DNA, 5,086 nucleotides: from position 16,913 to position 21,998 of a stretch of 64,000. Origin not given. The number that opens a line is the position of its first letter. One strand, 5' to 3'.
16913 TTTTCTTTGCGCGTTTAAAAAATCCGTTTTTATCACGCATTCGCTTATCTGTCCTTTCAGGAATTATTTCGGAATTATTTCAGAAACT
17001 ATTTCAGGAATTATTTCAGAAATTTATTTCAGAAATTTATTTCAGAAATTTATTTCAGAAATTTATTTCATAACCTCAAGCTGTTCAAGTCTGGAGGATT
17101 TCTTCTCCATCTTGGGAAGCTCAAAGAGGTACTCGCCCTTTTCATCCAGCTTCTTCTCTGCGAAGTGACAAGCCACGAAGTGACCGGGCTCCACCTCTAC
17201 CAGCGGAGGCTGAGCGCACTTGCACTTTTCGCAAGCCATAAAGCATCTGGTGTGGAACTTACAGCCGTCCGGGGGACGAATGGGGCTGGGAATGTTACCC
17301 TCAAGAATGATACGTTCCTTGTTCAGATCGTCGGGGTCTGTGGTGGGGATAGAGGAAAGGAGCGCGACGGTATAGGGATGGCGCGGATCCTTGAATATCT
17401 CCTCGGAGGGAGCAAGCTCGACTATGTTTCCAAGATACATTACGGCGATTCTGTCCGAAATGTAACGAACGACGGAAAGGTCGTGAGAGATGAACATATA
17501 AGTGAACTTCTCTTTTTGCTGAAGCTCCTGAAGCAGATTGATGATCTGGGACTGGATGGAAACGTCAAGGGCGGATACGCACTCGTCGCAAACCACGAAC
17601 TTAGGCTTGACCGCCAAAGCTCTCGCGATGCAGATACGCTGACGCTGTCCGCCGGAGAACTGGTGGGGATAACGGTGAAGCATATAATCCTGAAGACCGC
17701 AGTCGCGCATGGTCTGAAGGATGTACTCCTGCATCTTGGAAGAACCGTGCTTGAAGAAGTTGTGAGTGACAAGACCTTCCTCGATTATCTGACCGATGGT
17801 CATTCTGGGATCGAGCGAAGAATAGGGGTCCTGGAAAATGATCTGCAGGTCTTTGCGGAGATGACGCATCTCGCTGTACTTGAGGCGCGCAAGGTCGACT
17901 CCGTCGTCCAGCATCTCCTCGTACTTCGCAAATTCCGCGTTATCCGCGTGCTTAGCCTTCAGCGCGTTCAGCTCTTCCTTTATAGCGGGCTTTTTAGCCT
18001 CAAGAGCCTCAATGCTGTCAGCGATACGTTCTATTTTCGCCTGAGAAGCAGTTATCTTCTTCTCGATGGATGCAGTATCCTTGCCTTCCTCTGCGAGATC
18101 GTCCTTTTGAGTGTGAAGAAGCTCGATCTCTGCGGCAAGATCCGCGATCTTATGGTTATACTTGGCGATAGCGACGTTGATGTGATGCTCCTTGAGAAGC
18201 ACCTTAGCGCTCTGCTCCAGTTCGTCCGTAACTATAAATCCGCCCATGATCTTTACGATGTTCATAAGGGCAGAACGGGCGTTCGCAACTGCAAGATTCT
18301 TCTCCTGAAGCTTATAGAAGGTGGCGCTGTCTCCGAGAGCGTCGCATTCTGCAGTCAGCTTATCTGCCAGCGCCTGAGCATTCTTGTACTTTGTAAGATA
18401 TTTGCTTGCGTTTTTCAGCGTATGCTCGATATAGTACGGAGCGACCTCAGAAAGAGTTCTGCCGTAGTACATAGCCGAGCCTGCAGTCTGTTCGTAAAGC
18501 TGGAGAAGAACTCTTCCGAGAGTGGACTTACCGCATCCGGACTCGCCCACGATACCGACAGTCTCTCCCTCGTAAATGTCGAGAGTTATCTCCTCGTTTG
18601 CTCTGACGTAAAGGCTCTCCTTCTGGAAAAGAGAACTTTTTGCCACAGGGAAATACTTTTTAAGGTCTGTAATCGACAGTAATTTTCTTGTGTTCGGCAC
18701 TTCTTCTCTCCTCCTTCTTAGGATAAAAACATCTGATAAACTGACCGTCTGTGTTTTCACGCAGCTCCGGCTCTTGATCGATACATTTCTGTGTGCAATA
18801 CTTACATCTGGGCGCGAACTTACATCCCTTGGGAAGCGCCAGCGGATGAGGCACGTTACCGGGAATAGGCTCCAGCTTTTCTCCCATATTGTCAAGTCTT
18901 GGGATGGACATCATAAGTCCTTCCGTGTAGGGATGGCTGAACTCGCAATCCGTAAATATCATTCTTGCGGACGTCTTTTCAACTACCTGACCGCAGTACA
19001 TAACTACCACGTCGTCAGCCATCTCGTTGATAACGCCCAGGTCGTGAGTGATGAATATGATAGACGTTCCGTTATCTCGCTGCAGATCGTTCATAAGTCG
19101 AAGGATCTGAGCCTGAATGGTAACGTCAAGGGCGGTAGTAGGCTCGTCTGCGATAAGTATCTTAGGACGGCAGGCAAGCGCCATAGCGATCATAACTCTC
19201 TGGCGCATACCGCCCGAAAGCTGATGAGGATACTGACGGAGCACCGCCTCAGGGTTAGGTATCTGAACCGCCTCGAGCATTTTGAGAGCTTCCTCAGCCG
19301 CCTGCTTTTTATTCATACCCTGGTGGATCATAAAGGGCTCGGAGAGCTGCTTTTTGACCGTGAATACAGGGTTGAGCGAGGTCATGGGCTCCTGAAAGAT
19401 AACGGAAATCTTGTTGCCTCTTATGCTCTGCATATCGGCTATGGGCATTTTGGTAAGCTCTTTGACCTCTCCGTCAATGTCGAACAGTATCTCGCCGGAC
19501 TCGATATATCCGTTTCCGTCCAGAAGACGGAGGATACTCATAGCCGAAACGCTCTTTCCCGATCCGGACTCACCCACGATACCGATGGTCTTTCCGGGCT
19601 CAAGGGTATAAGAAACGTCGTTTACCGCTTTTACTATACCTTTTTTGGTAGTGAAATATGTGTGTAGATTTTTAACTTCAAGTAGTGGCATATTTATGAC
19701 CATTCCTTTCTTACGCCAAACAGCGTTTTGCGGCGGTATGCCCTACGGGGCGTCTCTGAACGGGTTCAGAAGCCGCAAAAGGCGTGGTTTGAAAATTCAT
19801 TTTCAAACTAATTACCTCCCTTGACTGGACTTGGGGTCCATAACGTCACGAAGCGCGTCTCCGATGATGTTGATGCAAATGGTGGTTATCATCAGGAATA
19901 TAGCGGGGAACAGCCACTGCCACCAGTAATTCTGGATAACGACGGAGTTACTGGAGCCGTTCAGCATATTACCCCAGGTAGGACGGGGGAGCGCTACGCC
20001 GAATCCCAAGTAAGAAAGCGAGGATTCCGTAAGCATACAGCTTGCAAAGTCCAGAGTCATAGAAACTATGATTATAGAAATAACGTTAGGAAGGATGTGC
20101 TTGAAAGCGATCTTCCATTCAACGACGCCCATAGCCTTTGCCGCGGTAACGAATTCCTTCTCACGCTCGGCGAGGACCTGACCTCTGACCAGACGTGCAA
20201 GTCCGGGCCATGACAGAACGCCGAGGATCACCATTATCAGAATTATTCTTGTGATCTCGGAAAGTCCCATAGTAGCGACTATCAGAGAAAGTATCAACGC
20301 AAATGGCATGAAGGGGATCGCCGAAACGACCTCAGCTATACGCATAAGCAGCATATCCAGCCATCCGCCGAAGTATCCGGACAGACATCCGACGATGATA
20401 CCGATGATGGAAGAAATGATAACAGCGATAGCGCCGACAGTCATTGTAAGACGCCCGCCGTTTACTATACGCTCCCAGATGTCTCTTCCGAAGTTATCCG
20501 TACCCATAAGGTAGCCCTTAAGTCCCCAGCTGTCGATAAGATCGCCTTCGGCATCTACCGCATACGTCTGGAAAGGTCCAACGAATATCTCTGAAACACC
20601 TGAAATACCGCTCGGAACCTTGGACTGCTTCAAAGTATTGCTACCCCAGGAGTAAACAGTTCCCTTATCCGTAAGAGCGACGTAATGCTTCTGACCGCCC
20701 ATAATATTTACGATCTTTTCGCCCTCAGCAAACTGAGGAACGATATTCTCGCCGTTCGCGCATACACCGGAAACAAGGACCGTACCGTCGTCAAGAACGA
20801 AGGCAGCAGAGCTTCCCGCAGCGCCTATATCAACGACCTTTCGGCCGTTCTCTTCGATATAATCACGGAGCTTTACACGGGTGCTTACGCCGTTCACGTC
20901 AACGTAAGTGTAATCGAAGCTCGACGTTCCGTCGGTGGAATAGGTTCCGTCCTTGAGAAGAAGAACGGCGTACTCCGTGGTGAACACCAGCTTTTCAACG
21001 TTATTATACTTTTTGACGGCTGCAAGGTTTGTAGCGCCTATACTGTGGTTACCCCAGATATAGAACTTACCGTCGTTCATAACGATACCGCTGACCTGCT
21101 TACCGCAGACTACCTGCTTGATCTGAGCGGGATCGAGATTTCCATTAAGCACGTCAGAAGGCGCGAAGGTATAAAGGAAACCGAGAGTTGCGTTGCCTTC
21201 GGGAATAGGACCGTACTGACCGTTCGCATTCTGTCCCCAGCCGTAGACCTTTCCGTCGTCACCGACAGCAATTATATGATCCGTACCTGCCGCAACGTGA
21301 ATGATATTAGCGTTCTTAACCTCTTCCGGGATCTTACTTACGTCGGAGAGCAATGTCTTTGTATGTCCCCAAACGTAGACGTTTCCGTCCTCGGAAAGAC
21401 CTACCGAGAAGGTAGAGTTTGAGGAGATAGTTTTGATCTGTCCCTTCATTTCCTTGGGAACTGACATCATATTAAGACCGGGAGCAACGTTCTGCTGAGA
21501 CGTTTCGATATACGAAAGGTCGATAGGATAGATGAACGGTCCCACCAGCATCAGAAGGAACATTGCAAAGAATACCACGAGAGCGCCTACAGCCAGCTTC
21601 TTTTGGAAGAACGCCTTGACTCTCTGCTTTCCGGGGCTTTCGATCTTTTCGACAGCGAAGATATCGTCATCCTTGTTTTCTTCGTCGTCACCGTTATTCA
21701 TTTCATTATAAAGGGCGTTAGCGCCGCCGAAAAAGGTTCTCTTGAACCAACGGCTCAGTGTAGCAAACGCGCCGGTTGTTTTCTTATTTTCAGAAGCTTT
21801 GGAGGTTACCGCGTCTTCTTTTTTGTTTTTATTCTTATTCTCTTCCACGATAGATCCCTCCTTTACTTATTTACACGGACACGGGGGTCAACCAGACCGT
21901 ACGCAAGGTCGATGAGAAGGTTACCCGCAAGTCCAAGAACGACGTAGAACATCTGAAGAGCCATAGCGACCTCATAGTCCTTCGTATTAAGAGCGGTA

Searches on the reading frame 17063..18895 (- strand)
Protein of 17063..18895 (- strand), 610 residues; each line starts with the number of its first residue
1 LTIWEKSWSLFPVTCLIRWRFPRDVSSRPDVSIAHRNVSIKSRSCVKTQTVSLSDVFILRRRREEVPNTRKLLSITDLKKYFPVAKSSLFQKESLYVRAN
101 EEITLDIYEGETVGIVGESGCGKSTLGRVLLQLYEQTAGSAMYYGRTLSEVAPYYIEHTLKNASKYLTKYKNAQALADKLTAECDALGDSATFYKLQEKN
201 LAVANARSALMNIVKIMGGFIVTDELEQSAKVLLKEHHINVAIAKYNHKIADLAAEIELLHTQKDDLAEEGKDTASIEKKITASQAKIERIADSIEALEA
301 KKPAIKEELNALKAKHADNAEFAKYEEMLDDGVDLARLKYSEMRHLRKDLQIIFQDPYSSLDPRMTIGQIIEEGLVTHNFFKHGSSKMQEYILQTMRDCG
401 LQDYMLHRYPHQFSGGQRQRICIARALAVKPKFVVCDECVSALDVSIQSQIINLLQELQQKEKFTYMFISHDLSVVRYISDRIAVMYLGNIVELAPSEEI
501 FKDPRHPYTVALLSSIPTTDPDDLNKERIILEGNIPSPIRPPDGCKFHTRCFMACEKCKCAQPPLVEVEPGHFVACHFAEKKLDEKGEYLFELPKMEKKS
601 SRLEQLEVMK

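Call 92: search_protein_families(library=pfam, proteins=[window:17063-18895:-], max_evalue=0.00001)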
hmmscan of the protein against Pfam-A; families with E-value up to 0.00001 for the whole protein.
window:17063-18895:- (610 aa): 3 families
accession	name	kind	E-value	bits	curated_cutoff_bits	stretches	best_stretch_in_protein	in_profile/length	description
PF00005.33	ABC_tran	-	2.7e-29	103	25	2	333-440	47-136/137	ABC transporter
PF08352.17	oligo_HPY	-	3.1e-18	66.4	27.1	1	492-558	1-65/65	Oligopeptide/dipeptide transporter, C-terminal region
PF02463.25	SMC_N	-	3.8e-06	26.9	40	0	234-479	56-205/220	RecF/RecN/SMC N terminal domain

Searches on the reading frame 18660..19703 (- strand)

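Call 92: search_protein_families(library=pfam, proteins=[window:18660-19703:-], max_evalue=0.00001)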
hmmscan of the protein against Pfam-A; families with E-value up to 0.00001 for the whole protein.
window:18660-19703:- (347 aa): 3 families
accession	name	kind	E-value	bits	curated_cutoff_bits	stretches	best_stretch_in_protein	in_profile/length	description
PF00005.33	ABC_tran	-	2.7e-30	106.2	25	1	27-190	1-137/137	ABC transporter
PF08352.17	oligo_HPY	-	7.9e-18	65.1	27.1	1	241-307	1-65/65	Oligopeptide/dipeptide transporter, C-terminal region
PF13304.12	AAA_21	-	9.5e-10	39.4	27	1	150-226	210-304/304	AAA domain, putative AbiEii toxin, Type IV TA system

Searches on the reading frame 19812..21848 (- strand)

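Call 92: search_protein_families(library=pfam, proteins=[window:19812-21848:-], max_evalue=0.00001)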
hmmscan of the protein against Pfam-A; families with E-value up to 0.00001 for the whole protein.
window:19812-21848:- (678 aa): 5 families
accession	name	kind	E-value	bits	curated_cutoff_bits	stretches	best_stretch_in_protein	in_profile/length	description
PF25390.1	WD40_RLD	-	7.4e-35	121.4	150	2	131-273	137-278/363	RCC1-like domain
PF00528.27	BPD_transp_1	-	2.3e-34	119.2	26.4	1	483-673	1-181/184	Binding-protein-dependent transport system inner membrane component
PF13540.12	RCC1_2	-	1.2e-24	85.8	22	2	182-211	1-30/30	Regulator of chromosome condensation (RCC1) repeat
PF12911.12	OppC_N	-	1.1e-07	32.1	23.9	1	71-123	1-53/53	N-terminal TM domain of oligopeptide transport permease C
PF00415.24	RCC1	-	1.4e-07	32.4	21.7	0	198-253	1-47/50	Regulator of chromosome condensation (RCC1) repeat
